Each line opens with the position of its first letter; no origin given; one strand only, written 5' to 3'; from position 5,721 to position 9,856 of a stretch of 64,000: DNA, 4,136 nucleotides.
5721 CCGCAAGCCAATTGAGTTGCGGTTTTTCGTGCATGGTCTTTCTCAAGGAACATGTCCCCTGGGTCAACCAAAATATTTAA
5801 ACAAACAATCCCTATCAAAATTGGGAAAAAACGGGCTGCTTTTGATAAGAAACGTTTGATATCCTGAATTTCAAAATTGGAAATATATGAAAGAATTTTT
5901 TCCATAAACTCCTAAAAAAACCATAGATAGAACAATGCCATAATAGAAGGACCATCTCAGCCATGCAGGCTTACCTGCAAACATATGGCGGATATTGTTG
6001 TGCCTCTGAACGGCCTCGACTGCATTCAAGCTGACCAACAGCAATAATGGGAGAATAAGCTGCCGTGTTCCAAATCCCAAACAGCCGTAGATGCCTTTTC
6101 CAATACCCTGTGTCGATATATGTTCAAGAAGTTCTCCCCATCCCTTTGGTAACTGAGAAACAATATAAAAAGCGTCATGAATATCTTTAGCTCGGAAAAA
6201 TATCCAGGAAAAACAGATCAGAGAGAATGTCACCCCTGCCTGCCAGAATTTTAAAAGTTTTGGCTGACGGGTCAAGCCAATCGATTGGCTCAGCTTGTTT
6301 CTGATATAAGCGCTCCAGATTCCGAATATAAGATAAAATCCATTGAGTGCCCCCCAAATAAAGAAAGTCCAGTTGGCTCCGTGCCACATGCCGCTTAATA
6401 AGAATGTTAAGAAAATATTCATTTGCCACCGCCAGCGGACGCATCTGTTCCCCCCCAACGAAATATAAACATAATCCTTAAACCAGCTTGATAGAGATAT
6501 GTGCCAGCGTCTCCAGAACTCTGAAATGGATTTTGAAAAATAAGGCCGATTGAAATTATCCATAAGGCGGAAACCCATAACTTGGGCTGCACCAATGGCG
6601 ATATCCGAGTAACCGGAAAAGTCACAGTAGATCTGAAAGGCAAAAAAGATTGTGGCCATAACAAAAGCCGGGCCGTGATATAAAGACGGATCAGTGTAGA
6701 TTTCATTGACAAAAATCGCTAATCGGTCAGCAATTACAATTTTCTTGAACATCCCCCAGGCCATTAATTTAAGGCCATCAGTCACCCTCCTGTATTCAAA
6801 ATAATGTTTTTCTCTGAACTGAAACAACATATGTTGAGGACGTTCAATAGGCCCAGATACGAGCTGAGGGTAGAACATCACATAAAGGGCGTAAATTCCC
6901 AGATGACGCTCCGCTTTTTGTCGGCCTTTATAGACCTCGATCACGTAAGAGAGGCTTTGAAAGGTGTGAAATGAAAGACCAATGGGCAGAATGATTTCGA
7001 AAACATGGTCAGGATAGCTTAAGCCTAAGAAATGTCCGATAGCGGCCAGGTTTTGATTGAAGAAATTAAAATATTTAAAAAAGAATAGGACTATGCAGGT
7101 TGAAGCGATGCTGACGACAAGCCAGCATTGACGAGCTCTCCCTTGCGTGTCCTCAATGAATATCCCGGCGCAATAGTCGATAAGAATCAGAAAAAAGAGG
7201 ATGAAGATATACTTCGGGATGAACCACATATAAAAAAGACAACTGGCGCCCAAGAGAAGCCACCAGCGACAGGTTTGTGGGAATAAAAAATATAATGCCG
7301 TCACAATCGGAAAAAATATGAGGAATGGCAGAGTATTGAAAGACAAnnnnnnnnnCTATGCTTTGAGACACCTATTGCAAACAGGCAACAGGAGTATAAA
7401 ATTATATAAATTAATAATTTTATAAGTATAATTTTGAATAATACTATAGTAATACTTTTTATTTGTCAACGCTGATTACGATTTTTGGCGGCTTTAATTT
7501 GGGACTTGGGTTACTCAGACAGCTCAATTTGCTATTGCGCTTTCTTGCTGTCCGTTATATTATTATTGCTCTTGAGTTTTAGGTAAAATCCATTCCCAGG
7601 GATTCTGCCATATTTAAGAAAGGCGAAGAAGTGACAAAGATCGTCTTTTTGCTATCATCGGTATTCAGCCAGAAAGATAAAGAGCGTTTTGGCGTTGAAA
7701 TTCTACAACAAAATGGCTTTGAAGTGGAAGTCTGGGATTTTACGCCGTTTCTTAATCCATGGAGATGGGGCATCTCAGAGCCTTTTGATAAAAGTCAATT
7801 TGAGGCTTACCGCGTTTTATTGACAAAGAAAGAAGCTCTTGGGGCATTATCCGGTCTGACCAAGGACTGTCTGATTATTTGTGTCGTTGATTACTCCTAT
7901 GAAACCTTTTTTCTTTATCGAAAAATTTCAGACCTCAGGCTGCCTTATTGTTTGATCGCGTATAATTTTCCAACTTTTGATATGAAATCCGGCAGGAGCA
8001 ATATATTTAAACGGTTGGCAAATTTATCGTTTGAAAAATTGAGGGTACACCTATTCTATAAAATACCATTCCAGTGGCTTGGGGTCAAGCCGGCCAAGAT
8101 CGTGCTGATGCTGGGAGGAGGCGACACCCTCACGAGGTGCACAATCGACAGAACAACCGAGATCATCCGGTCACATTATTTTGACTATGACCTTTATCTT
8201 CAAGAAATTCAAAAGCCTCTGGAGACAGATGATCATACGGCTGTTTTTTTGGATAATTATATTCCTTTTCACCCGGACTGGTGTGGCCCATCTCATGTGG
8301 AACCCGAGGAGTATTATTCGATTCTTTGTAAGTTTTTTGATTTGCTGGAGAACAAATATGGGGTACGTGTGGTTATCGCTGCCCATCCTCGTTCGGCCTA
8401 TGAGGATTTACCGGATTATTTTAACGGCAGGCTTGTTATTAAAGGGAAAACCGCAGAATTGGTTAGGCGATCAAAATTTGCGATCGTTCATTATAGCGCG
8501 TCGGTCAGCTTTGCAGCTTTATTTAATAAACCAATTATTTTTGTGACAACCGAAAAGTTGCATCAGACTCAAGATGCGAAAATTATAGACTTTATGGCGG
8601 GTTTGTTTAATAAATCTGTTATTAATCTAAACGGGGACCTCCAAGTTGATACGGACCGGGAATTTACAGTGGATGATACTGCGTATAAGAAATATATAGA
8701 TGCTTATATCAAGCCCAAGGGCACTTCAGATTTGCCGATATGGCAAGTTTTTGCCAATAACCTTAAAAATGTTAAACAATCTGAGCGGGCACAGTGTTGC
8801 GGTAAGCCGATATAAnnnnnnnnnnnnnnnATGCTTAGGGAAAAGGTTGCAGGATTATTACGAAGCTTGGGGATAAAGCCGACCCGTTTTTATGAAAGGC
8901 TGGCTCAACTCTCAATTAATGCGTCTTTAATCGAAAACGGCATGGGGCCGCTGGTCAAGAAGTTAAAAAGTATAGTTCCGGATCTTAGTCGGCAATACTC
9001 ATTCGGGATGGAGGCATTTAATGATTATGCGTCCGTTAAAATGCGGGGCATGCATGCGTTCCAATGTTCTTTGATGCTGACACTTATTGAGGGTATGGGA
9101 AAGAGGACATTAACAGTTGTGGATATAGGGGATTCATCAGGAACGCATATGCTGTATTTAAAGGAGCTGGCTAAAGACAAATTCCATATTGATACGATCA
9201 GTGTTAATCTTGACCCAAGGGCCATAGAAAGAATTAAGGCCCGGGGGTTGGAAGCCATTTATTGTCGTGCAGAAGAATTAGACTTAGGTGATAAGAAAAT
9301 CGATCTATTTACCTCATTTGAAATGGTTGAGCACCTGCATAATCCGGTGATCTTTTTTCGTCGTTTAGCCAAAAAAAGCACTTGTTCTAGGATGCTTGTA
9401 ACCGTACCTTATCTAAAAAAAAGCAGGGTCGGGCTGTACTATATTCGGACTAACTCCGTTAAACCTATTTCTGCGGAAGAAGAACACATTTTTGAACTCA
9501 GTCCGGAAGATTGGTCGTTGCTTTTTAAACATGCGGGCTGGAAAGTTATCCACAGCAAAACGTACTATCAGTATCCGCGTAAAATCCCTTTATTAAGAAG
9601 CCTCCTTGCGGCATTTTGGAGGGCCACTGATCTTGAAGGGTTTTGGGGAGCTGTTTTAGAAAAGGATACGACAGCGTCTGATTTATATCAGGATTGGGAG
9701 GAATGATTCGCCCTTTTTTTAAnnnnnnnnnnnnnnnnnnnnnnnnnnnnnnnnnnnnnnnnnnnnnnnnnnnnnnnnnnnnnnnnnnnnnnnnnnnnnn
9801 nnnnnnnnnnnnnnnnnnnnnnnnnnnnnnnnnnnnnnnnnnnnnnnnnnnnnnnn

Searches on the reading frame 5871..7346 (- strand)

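Call 4: search_protein_families(library=pfam, proteins=[window:5871-7346:-], max_evalue=0.001)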
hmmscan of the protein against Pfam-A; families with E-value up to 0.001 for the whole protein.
window:5871-7346:- (491 aa): 1 family
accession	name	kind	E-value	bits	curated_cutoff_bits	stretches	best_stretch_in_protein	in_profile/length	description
PF03062.24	MBOAT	-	5.2e-25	88.9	27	1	152-342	84-294/337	MBOAT, membrane-bound O-acyltransferase family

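Call 5: search_protein_families(library=ncbifam, proteins=[window:5871-7346:-], max_evalue=0.001)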
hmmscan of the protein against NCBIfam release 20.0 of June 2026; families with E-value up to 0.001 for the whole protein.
window:5871-7346:- (491 aa): 1 family
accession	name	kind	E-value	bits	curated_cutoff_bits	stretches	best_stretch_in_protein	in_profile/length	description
TIGR04091.1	LTA_dltB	equivalog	3.3e-44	151.6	375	1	12-385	15-377/380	D-alanyl-lipoteichoic acid biosynthesis protein DltB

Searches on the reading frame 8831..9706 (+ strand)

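Call 4: search_protein_families(library=pfam, proteins=[window:8831-9706:+], max_evalue=0.001)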
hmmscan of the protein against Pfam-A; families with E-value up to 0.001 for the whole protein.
window:8831-9706:+ (291 aa): 3 families
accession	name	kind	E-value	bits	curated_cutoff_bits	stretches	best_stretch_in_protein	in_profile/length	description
PF13489.12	Methyltransf_23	-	5.7e-07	29.8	27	1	91-241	21-163/164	Methyltransferase domain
PF08241.18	Methyltransf_11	-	1.7e-06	29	21.2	1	98-180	2-84/95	Methyltransferase domain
PF13649.12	Methyltransf_25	-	0.00016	22.8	27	1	96-174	1-84/97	Methyltransferase domain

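Call 5: search_protein_families(library=ncbifam, proteins=[window:8831-9706:+], max_evalue=0.001)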
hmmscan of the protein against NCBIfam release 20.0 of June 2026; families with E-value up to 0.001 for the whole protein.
window:8831-9706:+ (291 aa): 1 family
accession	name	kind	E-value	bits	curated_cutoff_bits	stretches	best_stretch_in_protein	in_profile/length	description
NF004851.0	PRK06202.1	equivalog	9.9e-06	25.1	243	1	88-206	58-178/237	hypothetical protein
